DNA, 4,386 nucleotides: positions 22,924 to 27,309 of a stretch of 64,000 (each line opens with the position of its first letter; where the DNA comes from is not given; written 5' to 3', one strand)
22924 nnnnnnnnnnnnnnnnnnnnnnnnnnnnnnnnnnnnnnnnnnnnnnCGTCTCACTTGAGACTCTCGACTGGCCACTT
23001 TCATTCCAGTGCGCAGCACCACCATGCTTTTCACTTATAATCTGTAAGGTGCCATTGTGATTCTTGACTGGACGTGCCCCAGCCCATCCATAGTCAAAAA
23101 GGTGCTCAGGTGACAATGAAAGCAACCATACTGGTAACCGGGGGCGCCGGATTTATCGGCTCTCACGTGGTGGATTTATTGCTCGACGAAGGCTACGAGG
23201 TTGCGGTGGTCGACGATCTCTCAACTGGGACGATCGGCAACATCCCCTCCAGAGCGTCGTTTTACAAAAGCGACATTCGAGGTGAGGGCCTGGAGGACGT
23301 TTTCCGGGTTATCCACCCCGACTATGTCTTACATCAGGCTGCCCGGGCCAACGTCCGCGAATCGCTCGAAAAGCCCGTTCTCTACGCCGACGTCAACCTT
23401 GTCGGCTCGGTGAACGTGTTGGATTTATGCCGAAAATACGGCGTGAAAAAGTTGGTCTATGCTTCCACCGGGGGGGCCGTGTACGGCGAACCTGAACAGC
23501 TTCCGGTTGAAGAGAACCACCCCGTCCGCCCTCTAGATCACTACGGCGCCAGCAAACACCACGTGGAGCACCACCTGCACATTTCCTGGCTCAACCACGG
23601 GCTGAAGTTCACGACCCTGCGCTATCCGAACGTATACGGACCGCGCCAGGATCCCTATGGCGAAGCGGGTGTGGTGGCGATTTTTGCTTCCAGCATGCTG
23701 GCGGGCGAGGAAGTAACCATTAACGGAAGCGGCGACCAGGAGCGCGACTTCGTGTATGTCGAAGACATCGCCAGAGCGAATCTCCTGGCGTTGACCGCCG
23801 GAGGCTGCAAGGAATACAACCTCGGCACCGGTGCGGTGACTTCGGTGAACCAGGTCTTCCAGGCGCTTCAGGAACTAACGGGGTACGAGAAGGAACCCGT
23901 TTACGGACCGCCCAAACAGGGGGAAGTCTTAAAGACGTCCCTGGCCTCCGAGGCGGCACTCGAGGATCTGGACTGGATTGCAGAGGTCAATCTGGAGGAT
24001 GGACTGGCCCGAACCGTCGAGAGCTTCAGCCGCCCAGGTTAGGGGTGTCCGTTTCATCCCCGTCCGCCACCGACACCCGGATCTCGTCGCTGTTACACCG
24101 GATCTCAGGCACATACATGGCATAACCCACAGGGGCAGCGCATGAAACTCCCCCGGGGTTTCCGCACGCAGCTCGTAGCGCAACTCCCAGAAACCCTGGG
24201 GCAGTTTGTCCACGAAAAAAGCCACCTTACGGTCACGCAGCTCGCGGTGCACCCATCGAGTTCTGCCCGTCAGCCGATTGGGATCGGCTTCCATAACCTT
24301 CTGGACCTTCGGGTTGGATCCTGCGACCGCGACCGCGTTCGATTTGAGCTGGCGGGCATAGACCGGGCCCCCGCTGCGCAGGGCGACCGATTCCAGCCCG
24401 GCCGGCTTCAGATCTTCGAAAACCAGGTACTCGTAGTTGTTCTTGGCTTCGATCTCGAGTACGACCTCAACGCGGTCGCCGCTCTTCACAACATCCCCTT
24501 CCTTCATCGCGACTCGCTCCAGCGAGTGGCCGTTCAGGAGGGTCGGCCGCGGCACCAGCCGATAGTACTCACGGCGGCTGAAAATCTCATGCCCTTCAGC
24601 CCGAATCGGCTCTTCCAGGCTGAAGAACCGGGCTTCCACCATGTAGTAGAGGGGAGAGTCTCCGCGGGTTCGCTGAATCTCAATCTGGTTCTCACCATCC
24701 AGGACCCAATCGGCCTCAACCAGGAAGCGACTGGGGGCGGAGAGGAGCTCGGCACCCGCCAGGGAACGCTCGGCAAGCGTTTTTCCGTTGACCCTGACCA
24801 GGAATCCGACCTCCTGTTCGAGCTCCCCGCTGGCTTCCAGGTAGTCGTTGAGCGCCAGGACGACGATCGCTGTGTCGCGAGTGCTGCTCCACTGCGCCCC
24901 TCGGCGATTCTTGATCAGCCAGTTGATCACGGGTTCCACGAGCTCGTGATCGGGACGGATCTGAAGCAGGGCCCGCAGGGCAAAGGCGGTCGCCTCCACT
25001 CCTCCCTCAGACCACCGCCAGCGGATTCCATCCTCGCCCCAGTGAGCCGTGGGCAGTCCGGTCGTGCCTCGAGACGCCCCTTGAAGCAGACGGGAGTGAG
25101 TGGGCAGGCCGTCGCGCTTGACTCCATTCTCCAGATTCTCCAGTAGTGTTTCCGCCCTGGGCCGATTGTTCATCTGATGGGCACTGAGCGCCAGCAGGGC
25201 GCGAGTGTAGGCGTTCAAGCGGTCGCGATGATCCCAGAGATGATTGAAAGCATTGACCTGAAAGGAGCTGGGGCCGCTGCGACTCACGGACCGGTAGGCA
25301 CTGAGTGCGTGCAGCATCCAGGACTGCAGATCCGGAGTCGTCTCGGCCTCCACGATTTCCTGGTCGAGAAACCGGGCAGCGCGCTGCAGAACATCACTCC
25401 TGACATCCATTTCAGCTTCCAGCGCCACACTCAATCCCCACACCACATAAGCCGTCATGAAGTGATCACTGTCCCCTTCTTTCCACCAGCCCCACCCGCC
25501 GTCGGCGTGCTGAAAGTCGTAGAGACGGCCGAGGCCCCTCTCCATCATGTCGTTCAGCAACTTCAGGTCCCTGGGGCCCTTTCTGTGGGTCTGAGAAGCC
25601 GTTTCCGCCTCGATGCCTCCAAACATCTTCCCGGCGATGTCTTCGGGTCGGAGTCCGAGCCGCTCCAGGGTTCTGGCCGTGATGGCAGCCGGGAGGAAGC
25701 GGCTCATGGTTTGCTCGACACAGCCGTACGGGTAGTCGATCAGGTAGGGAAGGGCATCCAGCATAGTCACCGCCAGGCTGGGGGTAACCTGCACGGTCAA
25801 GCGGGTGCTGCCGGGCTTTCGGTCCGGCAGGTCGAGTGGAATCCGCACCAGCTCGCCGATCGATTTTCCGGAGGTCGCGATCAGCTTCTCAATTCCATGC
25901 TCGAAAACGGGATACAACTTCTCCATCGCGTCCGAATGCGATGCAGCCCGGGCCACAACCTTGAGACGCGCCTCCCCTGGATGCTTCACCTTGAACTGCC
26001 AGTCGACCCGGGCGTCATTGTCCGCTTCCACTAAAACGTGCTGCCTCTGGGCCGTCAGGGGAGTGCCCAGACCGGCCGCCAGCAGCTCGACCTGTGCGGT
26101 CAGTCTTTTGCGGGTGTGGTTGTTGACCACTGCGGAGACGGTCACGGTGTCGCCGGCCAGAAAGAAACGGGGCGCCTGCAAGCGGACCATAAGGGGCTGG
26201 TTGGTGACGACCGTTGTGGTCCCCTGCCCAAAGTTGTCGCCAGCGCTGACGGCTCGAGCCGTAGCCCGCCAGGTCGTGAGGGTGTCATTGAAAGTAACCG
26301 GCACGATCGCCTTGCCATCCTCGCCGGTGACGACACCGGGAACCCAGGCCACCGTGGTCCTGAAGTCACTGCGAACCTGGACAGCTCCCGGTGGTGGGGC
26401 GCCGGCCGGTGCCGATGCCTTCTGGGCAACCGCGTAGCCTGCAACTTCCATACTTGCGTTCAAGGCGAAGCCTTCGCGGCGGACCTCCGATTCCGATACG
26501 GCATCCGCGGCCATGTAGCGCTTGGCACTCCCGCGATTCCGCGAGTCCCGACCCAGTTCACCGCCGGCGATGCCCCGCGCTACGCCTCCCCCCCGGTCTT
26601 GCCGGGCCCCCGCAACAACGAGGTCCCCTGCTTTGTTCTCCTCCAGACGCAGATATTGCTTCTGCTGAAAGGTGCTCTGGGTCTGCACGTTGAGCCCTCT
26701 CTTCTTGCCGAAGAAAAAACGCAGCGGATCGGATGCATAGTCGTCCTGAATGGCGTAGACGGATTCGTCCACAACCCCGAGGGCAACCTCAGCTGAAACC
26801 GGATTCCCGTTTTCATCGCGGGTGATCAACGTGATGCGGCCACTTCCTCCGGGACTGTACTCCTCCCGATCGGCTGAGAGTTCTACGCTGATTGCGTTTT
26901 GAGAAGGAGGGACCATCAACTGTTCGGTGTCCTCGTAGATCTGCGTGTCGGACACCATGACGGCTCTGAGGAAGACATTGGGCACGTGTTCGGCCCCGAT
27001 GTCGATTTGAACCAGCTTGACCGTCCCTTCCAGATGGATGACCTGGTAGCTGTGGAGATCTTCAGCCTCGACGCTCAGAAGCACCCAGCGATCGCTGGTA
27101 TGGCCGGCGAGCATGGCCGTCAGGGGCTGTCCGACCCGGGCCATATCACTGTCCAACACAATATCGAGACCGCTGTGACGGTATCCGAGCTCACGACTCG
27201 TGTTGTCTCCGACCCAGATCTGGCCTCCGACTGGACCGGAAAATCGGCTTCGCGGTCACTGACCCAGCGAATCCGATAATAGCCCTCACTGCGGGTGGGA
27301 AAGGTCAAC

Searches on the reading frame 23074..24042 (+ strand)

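Call 38: search_protein_families(library=pfam, proteins=[window:23074-24042:+], max_evalue=0.001)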
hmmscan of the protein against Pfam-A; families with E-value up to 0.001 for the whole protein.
window:23074-24042:+ (322 aa): 8 families
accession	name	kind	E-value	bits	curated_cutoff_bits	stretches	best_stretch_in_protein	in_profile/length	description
PF01370.27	Epimerase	-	4.2e-63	213.4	20.9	1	19-251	1-240/240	NAD dependent epimerase/dehydratase family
PF16363.11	GDP_Man_Dehyd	-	1.4e-49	169.8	27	1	20-265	1-262/332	GDP-mannose 4,6 dehydratase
PF01073.25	3Beta_HSD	-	1.6e-21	77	22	1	20-240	1-229/280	3-beta hydroxysteroid dehydrogenase/isomerase family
PF04321.23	RmlD_sub_bind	-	1.3e-16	60.9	27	1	18-245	2-202/287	RmlD substrate binding domain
PF02719.21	Polysacc_synt_2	-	6e-15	55.6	20.2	1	19-274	1-252/293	Polysaccharide biosynthesis protein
PF07993.18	NAD_binding_4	-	6.3e-11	42.4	20.1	1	83-195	90-215/258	Male sterility protein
PF13460.12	NAD_binding_10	-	4.8e-07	30.3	27.2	1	23-187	1-146/184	NAD(P)H-binding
PF05368.20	NmrA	-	0.00056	20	27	0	15-45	1-31/298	NmrA-like family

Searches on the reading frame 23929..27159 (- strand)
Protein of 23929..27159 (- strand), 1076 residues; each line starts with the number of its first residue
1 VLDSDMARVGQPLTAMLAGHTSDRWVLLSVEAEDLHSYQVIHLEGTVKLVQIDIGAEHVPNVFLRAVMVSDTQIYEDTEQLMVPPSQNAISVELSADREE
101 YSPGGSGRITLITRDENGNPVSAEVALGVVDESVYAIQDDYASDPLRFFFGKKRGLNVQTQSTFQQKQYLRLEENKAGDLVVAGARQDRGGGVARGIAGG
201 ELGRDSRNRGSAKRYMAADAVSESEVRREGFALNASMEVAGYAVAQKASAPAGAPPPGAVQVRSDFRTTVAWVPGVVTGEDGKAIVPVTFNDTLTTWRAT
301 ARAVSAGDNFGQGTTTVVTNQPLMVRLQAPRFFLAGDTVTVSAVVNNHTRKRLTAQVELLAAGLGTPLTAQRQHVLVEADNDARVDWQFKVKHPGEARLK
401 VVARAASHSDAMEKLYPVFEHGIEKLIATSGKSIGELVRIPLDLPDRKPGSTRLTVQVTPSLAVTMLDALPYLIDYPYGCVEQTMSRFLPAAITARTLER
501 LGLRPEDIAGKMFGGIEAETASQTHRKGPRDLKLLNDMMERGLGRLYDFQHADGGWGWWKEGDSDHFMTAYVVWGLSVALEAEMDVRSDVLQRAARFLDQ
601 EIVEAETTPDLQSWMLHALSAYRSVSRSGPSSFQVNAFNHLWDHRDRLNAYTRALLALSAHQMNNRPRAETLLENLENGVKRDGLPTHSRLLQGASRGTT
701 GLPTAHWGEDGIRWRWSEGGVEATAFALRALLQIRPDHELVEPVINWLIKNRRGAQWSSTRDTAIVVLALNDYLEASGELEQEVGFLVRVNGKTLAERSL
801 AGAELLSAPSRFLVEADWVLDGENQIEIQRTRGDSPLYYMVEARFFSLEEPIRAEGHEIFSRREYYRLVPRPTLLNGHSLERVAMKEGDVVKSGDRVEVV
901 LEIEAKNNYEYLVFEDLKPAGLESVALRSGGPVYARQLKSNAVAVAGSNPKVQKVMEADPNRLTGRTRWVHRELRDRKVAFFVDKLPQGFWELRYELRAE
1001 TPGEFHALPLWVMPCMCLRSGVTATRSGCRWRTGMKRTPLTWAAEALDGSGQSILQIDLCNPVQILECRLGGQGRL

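Call 38: search_protein_families(library=pfam, proteins=[window:23929-27159:-], max_evalue=0.001)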
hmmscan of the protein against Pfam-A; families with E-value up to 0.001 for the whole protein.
window:23929-27159:- (1076 aa): 4 families
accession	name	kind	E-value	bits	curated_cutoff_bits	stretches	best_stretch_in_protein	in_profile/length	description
PF07678.20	TED_complement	-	2.6e-19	69.9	22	1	467-773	16-312/312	A-macroglobulin TED domain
PF00207.28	A2M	-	2.9e-19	69.2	21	1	269-359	1-92/92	Alpha-2-macroglobulin family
PF17973.7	bMG10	-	7.9e-18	65.3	26.2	1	889-1009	22-121/131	Bacterial Alpha-2-macroglobulin MG10 domain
PF07703.20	A2M_BRD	-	2.3e-11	44.6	22.7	1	3-136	6-139/140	Alpha-2-macroglobulin bait region domain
